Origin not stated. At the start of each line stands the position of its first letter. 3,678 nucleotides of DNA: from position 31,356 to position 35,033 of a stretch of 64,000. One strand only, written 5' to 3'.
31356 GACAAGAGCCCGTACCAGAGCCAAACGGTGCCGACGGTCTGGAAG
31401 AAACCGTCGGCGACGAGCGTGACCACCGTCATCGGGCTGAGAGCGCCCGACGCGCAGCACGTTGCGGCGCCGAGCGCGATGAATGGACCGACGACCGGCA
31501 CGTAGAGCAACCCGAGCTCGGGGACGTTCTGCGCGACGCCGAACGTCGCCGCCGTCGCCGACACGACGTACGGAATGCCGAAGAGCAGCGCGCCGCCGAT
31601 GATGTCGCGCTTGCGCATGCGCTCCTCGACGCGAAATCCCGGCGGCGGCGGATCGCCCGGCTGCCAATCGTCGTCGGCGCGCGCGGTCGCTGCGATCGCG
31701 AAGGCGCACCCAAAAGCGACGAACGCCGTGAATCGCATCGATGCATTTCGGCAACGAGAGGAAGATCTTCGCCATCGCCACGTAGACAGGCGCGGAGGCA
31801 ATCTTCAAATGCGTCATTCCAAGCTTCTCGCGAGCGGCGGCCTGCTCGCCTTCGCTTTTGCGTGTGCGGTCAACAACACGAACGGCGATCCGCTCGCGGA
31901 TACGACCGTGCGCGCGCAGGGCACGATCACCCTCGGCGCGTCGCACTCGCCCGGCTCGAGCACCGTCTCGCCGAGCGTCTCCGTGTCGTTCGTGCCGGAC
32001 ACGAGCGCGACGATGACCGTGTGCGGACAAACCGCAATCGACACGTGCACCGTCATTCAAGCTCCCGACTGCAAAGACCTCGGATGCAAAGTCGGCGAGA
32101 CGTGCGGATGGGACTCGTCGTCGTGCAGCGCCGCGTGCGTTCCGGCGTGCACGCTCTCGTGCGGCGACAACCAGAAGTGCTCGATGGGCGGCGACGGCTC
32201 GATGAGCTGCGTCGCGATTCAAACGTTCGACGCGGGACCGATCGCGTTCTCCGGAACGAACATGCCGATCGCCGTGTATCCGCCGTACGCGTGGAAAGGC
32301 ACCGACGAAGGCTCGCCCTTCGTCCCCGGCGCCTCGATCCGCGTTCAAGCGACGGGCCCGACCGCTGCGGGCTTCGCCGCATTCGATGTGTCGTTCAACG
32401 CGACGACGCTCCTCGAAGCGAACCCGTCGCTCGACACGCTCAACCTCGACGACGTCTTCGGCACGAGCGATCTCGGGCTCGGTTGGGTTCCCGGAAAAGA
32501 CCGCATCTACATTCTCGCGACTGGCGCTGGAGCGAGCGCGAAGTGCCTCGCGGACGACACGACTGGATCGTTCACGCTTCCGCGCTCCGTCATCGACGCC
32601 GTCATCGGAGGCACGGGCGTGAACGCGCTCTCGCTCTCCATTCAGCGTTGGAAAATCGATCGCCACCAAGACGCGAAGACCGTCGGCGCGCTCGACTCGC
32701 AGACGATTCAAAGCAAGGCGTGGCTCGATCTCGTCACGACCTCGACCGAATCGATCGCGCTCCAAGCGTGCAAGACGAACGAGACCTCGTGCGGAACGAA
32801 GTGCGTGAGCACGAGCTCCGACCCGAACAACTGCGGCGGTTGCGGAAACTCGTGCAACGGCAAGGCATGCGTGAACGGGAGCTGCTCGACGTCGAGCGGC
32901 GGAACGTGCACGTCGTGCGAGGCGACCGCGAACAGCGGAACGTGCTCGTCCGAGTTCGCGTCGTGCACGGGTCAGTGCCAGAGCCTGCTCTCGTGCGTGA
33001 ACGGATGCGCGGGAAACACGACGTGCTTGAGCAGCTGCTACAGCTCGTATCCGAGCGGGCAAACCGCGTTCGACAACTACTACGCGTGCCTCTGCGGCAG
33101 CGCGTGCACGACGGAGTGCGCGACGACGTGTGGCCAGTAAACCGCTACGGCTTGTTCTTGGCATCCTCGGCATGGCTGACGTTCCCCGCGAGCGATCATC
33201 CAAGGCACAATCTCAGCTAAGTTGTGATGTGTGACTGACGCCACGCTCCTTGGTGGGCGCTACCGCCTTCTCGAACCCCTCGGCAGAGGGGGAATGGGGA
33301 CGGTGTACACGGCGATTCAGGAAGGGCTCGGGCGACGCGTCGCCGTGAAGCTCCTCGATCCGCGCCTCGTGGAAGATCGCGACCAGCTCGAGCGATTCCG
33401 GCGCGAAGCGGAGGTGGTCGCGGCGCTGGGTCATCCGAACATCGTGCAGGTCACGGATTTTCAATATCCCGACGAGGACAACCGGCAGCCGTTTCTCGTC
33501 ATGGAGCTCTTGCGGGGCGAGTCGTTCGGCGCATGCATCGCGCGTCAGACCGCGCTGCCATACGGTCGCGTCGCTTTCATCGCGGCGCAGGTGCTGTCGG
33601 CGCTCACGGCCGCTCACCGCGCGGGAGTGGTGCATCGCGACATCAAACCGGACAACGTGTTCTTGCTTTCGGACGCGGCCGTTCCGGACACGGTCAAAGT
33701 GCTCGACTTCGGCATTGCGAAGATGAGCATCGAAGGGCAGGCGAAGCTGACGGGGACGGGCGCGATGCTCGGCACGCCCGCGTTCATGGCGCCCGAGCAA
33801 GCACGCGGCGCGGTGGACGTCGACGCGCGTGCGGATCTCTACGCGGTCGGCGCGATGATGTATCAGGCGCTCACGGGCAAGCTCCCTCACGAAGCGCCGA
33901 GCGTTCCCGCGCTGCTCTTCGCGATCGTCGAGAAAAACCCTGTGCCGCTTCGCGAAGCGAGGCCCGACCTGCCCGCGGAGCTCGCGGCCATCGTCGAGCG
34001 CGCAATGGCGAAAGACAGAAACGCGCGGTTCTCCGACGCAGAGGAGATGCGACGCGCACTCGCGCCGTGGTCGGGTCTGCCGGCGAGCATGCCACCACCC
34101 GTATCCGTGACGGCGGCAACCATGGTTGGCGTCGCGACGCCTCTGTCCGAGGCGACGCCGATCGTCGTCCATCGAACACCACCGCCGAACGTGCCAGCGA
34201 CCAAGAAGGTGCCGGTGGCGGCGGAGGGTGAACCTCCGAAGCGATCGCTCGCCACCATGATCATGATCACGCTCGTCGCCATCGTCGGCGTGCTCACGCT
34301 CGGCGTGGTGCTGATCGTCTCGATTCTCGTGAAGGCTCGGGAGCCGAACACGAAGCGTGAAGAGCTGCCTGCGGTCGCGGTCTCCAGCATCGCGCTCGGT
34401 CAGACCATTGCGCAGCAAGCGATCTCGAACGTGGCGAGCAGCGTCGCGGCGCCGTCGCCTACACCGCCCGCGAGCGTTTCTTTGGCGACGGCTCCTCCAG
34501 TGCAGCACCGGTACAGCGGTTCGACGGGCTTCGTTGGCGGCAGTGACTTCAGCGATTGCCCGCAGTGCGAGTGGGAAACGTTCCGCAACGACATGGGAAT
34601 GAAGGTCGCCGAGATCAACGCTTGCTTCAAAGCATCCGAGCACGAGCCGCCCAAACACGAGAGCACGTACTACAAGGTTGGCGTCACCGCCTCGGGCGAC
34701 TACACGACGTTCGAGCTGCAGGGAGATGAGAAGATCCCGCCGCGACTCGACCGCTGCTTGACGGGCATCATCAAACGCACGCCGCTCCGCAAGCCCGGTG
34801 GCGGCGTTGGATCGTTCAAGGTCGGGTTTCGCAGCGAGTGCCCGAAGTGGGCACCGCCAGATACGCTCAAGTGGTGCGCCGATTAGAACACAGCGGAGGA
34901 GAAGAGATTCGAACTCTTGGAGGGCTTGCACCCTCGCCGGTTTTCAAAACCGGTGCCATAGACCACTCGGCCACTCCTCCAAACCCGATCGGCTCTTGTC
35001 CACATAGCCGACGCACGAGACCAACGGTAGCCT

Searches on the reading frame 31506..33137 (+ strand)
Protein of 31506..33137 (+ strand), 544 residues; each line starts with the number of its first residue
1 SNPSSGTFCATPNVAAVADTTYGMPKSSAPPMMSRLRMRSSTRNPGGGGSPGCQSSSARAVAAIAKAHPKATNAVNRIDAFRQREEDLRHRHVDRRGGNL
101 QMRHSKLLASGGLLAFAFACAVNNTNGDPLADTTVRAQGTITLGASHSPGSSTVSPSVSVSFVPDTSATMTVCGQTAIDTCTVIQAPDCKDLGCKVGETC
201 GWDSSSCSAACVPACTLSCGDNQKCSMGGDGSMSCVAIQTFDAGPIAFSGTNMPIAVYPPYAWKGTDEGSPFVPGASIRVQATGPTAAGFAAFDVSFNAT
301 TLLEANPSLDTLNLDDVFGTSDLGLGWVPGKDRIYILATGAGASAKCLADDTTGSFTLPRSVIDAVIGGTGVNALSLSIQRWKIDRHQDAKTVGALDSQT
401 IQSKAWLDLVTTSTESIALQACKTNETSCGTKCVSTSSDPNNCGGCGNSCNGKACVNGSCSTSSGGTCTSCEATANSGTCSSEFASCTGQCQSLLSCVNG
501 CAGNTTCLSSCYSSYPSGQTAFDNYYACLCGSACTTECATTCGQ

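Call 28: search_protein_families(library=pfam, max_evalue=0.001, proteins=[window:31506-33137:+])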
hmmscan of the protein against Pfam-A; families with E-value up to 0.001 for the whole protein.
window:31506-33137:+ (544 aa): 1 family
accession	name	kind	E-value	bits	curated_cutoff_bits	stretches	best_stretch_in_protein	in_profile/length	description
PF04885.19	Stig1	-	1.5e-05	25.8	24.1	1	419-461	40-83/85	Stigma-specific STIG1-like protein family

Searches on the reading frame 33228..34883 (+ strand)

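Call 28: search_protein_families(library=pfam, max_evalue=0.001, proteins=[window:33228-34883:+])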
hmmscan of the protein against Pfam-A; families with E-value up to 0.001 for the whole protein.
window:33228-34883:+ (552 aa): 3 families
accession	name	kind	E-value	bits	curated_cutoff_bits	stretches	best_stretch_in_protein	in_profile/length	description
PF00069.31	Pkinase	-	1.7e-44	152.7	31.7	1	12-272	1-255/263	Protein kinase domain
PF07714.23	PK_Tyr_Ser-Thr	-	2.7e-24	86.3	23.1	1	14-269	3-250/258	Protein tyrosine and serine/threonine kinase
PF01636.29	APH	-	3.1e-07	30.8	23.2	1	24-129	11-110/239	Phosphotransferase enzyme family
